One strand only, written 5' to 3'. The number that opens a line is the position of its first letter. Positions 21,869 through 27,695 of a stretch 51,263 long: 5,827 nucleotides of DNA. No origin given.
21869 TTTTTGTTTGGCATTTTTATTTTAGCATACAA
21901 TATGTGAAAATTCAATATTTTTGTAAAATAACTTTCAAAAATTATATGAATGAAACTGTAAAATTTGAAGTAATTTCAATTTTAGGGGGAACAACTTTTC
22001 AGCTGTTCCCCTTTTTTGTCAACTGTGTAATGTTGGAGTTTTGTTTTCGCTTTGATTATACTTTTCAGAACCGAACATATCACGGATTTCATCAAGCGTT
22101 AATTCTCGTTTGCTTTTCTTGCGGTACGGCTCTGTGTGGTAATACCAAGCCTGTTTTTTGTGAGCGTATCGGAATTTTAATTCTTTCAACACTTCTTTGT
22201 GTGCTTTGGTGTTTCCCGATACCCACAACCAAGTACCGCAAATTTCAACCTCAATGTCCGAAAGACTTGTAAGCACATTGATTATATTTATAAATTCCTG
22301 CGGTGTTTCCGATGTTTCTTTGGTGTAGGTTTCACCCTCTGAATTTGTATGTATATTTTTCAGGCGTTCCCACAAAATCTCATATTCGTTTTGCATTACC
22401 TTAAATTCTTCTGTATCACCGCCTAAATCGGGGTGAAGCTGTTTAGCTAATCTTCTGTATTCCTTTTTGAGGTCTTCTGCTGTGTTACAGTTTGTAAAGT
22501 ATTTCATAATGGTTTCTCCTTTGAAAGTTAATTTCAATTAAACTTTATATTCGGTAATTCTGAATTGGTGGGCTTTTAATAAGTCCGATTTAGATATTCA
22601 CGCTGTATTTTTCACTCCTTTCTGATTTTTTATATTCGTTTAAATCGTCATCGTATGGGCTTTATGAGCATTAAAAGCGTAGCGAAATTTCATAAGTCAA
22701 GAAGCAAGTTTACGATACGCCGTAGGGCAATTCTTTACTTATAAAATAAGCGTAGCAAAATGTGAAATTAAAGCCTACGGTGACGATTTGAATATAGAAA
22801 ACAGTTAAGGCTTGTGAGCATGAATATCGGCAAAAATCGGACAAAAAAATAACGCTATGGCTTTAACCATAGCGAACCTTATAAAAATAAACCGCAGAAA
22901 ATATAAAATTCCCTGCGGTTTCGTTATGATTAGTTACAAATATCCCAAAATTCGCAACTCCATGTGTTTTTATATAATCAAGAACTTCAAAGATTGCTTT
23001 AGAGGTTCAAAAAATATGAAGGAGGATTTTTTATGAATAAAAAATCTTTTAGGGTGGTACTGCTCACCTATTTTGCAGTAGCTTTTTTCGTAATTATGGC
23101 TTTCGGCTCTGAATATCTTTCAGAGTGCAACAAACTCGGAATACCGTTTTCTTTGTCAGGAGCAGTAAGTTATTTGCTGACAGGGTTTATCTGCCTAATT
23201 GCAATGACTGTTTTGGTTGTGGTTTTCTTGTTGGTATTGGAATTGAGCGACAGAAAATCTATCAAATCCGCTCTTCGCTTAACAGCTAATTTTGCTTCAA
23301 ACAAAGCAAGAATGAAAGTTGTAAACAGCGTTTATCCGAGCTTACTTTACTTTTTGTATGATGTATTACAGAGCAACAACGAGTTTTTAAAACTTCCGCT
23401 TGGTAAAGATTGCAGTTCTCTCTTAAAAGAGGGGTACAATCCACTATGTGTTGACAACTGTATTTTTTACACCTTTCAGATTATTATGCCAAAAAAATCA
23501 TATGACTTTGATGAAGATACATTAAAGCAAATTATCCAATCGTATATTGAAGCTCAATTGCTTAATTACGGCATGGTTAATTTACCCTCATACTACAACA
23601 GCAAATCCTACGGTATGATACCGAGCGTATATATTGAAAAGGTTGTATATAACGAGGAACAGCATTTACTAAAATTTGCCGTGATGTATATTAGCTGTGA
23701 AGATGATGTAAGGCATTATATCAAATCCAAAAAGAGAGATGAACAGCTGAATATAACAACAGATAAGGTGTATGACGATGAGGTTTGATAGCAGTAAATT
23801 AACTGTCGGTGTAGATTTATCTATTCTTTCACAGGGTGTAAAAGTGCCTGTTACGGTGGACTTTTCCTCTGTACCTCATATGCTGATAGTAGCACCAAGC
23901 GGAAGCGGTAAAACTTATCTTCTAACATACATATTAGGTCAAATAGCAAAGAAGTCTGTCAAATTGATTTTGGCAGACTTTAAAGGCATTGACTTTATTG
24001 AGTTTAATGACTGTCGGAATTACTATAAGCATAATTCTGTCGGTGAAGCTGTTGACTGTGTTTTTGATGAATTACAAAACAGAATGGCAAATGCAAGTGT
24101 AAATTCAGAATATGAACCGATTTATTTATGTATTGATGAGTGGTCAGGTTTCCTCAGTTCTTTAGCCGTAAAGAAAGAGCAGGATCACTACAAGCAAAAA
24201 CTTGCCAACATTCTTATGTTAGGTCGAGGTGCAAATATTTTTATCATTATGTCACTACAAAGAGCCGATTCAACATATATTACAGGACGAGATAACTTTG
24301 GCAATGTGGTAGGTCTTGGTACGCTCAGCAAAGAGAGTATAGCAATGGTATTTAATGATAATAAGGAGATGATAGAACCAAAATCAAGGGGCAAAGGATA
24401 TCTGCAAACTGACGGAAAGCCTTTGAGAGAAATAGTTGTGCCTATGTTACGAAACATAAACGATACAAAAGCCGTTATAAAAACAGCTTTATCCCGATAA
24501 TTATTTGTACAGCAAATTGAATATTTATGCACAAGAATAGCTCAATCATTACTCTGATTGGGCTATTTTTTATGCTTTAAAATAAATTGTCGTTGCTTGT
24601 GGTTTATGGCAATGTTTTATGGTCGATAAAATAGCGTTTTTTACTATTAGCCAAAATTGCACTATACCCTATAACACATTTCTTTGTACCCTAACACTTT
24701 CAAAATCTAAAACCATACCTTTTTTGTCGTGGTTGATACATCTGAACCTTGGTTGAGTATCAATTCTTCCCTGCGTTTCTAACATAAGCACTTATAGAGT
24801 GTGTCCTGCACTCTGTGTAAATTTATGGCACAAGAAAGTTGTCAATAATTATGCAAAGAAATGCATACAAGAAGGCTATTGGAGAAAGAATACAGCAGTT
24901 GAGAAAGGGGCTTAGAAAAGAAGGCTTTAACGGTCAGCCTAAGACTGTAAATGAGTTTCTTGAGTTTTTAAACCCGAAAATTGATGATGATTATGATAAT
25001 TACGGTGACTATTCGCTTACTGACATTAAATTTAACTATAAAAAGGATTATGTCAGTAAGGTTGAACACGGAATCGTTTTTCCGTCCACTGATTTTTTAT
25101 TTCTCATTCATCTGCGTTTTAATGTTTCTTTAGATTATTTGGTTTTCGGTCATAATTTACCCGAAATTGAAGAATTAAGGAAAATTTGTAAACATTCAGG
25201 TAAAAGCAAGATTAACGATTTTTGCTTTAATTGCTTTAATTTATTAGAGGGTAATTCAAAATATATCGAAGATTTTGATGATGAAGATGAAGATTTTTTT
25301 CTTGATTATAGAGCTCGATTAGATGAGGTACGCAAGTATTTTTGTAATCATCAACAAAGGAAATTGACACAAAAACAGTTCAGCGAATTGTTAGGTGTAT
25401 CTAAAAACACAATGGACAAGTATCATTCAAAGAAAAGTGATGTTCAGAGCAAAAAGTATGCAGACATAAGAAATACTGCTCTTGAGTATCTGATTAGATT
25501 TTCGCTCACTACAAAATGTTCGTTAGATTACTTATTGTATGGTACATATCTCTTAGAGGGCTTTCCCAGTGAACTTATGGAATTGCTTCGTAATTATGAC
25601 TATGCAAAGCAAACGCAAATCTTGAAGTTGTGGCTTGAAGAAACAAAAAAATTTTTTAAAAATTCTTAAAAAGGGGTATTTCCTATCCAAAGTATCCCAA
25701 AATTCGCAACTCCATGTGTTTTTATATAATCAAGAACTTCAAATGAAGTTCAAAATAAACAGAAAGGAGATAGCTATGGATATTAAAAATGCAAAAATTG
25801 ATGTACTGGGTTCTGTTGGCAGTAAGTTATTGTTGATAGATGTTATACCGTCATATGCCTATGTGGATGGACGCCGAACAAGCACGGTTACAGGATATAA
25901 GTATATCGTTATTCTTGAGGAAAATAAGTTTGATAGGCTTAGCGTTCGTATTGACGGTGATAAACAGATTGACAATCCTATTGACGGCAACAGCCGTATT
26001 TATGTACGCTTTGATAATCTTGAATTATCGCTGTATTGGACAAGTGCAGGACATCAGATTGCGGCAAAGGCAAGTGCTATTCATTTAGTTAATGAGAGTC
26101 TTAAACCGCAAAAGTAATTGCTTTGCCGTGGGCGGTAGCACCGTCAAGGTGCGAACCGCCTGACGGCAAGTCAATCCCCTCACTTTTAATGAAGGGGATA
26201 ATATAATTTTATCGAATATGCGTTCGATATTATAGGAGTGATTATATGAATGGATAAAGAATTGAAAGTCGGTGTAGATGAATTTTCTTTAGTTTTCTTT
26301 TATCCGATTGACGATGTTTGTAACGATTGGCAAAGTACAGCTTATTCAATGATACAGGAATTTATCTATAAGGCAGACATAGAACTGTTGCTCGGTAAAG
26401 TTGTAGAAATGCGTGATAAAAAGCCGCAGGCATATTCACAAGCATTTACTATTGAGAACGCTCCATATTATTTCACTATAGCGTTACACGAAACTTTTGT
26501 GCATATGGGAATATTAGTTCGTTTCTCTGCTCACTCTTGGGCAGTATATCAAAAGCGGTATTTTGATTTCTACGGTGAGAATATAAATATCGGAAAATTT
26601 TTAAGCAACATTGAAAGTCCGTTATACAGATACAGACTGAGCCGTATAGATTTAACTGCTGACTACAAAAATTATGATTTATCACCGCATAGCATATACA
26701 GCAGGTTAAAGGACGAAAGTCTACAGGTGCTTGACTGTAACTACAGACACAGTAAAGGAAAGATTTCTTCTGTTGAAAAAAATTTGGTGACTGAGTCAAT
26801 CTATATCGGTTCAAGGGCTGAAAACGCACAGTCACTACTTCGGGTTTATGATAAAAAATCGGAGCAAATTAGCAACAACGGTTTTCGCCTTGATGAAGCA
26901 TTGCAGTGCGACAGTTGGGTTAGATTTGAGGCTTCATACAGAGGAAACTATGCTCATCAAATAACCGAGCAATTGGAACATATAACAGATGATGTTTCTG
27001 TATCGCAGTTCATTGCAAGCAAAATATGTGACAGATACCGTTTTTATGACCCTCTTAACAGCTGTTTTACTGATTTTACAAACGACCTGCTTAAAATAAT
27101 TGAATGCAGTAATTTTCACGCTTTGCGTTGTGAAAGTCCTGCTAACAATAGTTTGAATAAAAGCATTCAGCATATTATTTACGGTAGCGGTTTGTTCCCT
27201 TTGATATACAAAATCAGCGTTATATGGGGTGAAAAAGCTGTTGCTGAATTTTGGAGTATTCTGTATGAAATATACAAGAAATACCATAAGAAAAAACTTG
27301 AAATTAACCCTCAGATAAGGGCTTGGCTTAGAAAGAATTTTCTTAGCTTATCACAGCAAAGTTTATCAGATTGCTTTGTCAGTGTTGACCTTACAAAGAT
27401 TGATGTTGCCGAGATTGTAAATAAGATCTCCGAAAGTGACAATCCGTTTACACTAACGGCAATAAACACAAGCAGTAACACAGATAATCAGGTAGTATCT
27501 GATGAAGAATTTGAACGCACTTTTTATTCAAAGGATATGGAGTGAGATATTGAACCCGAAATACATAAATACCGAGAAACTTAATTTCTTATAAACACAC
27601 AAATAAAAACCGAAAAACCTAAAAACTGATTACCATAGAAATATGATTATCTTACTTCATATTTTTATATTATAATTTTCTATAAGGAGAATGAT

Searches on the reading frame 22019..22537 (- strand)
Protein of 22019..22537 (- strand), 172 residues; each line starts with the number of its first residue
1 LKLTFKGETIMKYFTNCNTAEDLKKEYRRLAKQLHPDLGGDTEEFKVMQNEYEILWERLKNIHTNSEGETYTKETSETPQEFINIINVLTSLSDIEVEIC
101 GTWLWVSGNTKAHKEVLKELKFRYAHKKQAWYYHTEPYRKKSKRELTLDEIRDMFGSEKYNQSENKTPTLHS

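Call 12: search_protein_families(library=pfam, proteins=[window:22019-22537:-], max_evalue=0.01)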
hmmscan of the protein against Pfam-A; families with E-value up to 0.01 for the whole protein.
window:22019-22537:- (172 aa): 1 family
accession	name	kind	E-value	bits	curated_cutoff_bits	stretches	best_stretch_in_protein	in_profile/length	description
PF00226.36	DnaJ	-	1.9e-07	31.5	27.8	1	19-56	13-54/63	DnaJ domain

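Call 13: search_protein_families(library=phrogs, proteins=[window:22019-22537:-], max_evalue=0.001)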
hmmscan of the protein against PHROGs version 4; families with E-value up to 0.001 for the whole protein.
window:22019-22537:- (172 aa): 3 families
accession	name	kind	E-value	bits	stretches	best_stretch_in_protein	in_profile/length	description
phrog_15863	-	unknown function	2.1e-49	169.6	1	9-163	145-301/312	-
phrog_14336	-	unknown function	1.1e-06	29.3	1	18-60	16-61/363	-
phrog_13942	-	unknown function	1.3e-06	28.9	1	16-59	25-68/336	-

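Call 73: find_encoding_contigs(protein=window:22019-22507:-, flank=10000, max_places=8)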
Protein window:22019-22507:- (162 aa): 24 contigs read that carry it; 8 places shown.
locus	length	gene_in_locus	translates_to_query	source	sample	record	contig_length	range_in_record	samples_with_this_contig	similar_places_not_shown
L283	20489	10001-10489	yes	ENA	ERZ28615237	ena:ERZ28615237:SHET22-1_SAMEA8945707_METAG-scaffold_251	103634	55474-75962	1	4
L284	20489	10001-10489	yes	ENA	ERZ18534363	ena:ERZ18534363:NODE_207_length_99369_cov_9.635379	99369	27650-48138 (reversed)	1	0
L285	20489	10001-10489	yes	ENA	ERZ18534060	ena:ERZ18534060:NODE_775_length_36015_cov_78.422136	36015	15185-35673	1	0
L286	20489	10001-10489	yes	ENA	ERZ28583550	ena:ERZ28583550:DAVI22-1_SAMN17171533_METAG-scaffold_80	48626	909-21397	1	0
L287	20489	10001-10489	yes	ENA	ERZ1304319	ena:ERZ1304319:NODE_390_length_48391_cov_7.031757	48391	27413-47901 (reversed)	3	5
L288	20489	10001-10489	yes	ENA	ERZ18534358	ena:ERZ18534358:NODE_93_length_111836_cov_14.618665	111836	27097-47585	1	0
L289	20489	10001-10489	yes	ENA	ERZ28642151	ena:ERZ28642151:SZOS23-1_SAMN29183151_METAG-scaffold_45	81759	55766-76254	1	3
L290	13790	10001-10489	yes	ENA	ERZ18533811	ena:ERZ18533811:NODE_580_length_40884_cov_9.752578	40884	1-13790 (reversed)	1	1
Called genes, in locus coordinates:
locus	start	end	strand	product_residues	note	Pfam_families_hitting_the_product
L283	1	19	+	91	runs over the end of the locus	-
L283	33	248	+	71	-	PF16938:Phage_holin_Dp1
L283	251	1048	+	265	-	PF01471:PG_binding_1 (weak)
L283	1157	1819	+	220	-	PF01555:N6_N4_Mtase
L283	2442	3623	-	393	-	PF00589:Phage_integrase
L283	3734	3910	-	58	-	-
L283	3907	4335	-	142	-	-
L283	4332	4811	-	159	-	-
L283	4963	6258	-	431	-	PF02486:Rep_trans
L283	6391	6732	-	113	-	-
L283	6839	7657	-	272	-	PF01381:HTH_3 (faint), PF07022:Phage_CI_repr (faint)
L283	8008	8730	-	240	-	PF01580:FtsK_SpoIIIE (weak), PF01935:DUF87 (weak)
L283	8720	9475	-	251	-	-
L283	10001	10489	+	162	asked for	PF00226:DnaJ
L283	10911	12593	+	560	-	PF07638:Sigma70_ECF (faint), PF04542:Sigma70_r2 (weak), PF04545:Sigma70_r4 (weak), PF08281:Sigma70_r4_2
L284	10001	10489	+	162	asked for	PF00226:DnaJ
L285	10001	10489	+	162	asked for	PF00226:DnaJ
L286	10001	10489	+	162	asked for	PF00226:DnaJ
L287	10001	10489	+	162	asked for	PF00226:DnaJ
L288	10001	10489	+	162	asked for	PF00226:DnaJ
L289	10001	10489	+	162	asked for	PF00226:DnaJ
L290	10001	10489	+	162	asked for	PF00226:DnaJ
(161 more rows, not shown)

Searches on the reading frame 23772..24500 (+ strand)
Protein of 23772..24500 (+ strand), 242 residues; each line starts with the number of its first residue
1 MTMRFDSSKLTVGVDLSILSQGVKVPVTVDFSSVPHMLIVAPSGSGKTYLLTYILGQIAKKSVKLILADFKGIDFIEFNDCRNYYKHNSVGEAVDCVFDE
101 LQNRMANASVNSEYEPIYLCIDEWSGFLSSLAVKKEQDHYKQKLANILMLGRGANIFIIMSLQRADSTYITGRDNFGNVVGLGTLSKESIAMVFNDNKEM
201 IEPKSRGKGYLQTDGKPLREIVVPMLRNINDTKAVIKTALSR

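Call 12: search_protein_families(library=pfam, proteins=[window:23772-24500:+], max_evalue=0.01)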
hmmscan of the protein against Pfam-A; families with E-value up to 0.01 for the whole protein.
window:23772-24500:+ (242 aa): 5 families
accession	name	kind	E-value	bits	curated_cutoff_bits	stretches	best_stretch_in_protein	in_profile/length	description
PF01935.23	DUF87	-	2.4e-07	31.5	23.2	1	21-79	8-68/220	Helicase HerA, central domain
PF01580.24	FtsK_SpoIIIE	-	5.3e-06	26.5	24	1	21-81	25-90/221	FtsK/SpoIIIE family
PF10412.15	TrwB_AAD_bind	-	0.00086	18.7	20.5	1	32-92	13-62/387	Type IV secretion-system coupling protein DNA-binding domain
PF02492.25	cobW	-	0.0066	16.5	20.7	0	37-73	3-42/180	CobW/HypB/UreG, nucleotide-binding domain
PF04665.18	Pox_A32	-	0.0083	16.1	22.8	0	36-183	15-156/242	Poxvirus A32 protein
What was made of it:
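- On IME class 1 (MobT + TcpA + tyrosine Int): PF01580, 26.5 bits against a cut-off of 24; the gene order is 23772-24500 and then 26250-27545 (call 12).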

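Call 13: search_protein_families(library=phrogs, proteins=[window:23772-24500:+], max_evalue=0.001)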
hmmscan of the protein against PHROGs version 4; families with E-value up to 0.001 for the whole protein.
window:23772-24500:+ (242 aa): 4 families
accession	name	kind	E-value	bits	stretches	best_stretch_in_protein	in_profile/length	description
phrog_1358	-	moron, auxiliary metabolic gene and host takeover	5e-24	85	1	25-229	594-817/1382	FtsK/SpoIIIE-like protein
phrog_2666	-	head and packaging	1.3e-06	28.4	1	36-165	323-465/555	terminase large subunit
phrog_7035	-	unknown function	5e-06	26.1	1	4-92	179-270/969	-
phrog_168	-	DNA, RNA and nucleotide metabolism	9.7e-05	23.2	1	29-103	37-111/314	clamp loader of DNA polymerase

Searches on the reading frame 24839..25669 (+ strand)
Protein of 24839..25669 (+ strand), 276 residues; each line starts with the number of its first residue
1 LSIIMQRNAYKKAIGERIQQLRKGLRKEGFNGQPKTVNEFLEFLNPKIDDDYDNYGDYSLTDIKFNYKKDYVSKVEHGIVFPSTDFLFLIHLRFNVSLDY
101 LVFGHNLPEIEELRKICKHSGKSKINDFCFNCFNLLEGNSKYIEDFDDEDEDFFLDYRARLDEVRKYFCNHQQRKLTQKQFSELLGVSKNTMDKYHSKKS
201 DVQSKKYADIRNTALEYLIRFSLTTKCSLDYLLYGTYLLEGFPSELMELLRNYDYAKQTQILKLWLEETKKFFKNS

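Call 12: search_protein_families(library=pfam, proteins=[window:24839-25669:+], max_evalue=0.01)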
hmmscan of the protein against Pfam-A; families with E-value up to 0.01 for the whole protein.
window:24839-25669:+ (276 aa): 3 families
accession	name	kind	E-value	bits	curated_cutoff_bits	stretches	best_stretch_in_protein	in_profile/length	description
PF01381.28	HTH_3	-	8.7e-08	32.5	23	0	172-191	6-25/55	Helix-turn-helix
PF07022.19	Phage_CI_repr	-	1e-06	29.4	22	0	178-235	15-60/65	Bacteriophage CI repressor helix-turn-helix domain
PF13560.12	HTH_31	-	0.0062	17.3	27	0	172-195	11-34/64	Helix-turn-helix domain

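Call 13: search_protein_families(library=phrogs, proteins=[window:24839-25669:+], max_evalue=0.001)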
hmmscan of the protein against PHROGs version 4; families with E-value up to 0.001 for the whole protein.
window:24839-25669:+ (276 aa): 3 families
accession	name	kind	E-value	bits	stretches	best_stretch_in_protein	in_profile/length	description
phrog_8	-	transcription regulation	2.4e-16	61.2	1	7-237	70-220/346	transcriptional regulator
phrog_4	-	transcription regulation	4.3e-08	33.6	0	173-236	145-195/400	transcriptional repressor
phrog_2967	-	transcription regulation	0.00013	22.6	0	173-206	21-54/225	transcriptional regulator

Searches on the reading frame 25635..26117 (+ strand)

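Call 62: search_protein_families(library=pfam, proteins=[window:25635-26117:+], max_evalue=1)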
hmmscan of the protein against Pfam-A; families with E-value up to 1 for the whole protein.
window:25635-26117:+ (160 aa): 1 family
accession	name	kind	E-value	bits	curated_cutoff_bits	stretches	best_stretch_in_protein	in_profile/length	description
PF03260.19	Lipoprotein_11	-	0.025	14.4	25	0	11-45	169-203/231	Lepidopteran low molecular weight (30 kD) lipoprotein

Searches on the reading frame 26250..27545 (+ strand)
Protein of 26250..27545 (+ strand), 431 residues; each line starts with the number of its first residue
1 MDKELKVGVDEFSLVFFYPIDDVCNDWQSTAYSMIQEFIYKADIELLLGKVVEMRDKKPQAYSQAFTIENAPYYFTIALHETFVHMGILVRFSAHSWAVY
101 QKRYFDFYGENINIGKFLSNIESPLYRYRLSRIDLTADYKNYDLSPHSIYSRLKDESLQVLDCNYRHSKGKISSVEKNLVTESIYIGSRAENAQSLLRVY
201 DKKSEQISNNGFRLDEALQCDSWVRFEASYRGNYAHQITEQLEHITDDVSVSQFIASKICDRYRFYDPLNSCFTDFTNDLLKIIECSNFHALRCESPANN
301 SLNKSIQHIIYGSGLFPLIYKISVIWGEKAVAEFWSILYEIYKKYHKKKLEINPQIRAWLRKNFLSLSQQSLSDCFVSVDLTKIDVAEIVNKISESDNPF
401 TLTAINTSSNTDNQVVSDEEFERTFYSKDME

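Call 12: search_protein_families(library=pfam, proteins=[window:26250-27545:+], max_evalue=0.01)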
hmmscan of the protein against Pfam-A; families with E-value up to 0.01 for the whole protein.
window:26250-27545:+ (431 aa): 1 family
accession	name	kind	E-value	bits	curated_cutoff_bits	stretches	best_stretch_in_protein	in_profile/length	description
PF02486.25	Rep_trans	-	5.4e-14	52.7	29.6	1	130-268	3-132/201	Replication initiation factor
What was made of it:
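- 26250..27545 (+): MobT-type relaxase (Rep_trans). PF02486, 52.7 bits against a cut-off of 29.6 (call 12).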

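Call 13: search_protein_families(library=phrogs, proteins=[window:26250-27545:+], max_evalue=0.001)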
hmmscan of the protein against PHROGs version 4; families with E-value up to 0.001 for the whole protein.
window:26250-27545:+ (431 aa): 1 family
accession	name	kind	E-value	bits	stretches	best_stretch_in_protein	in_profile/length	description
phrog_453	-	DNA, RNA and nucleotide metabolism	0.00013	22.4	1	122-232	224-324/447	replication initiation protein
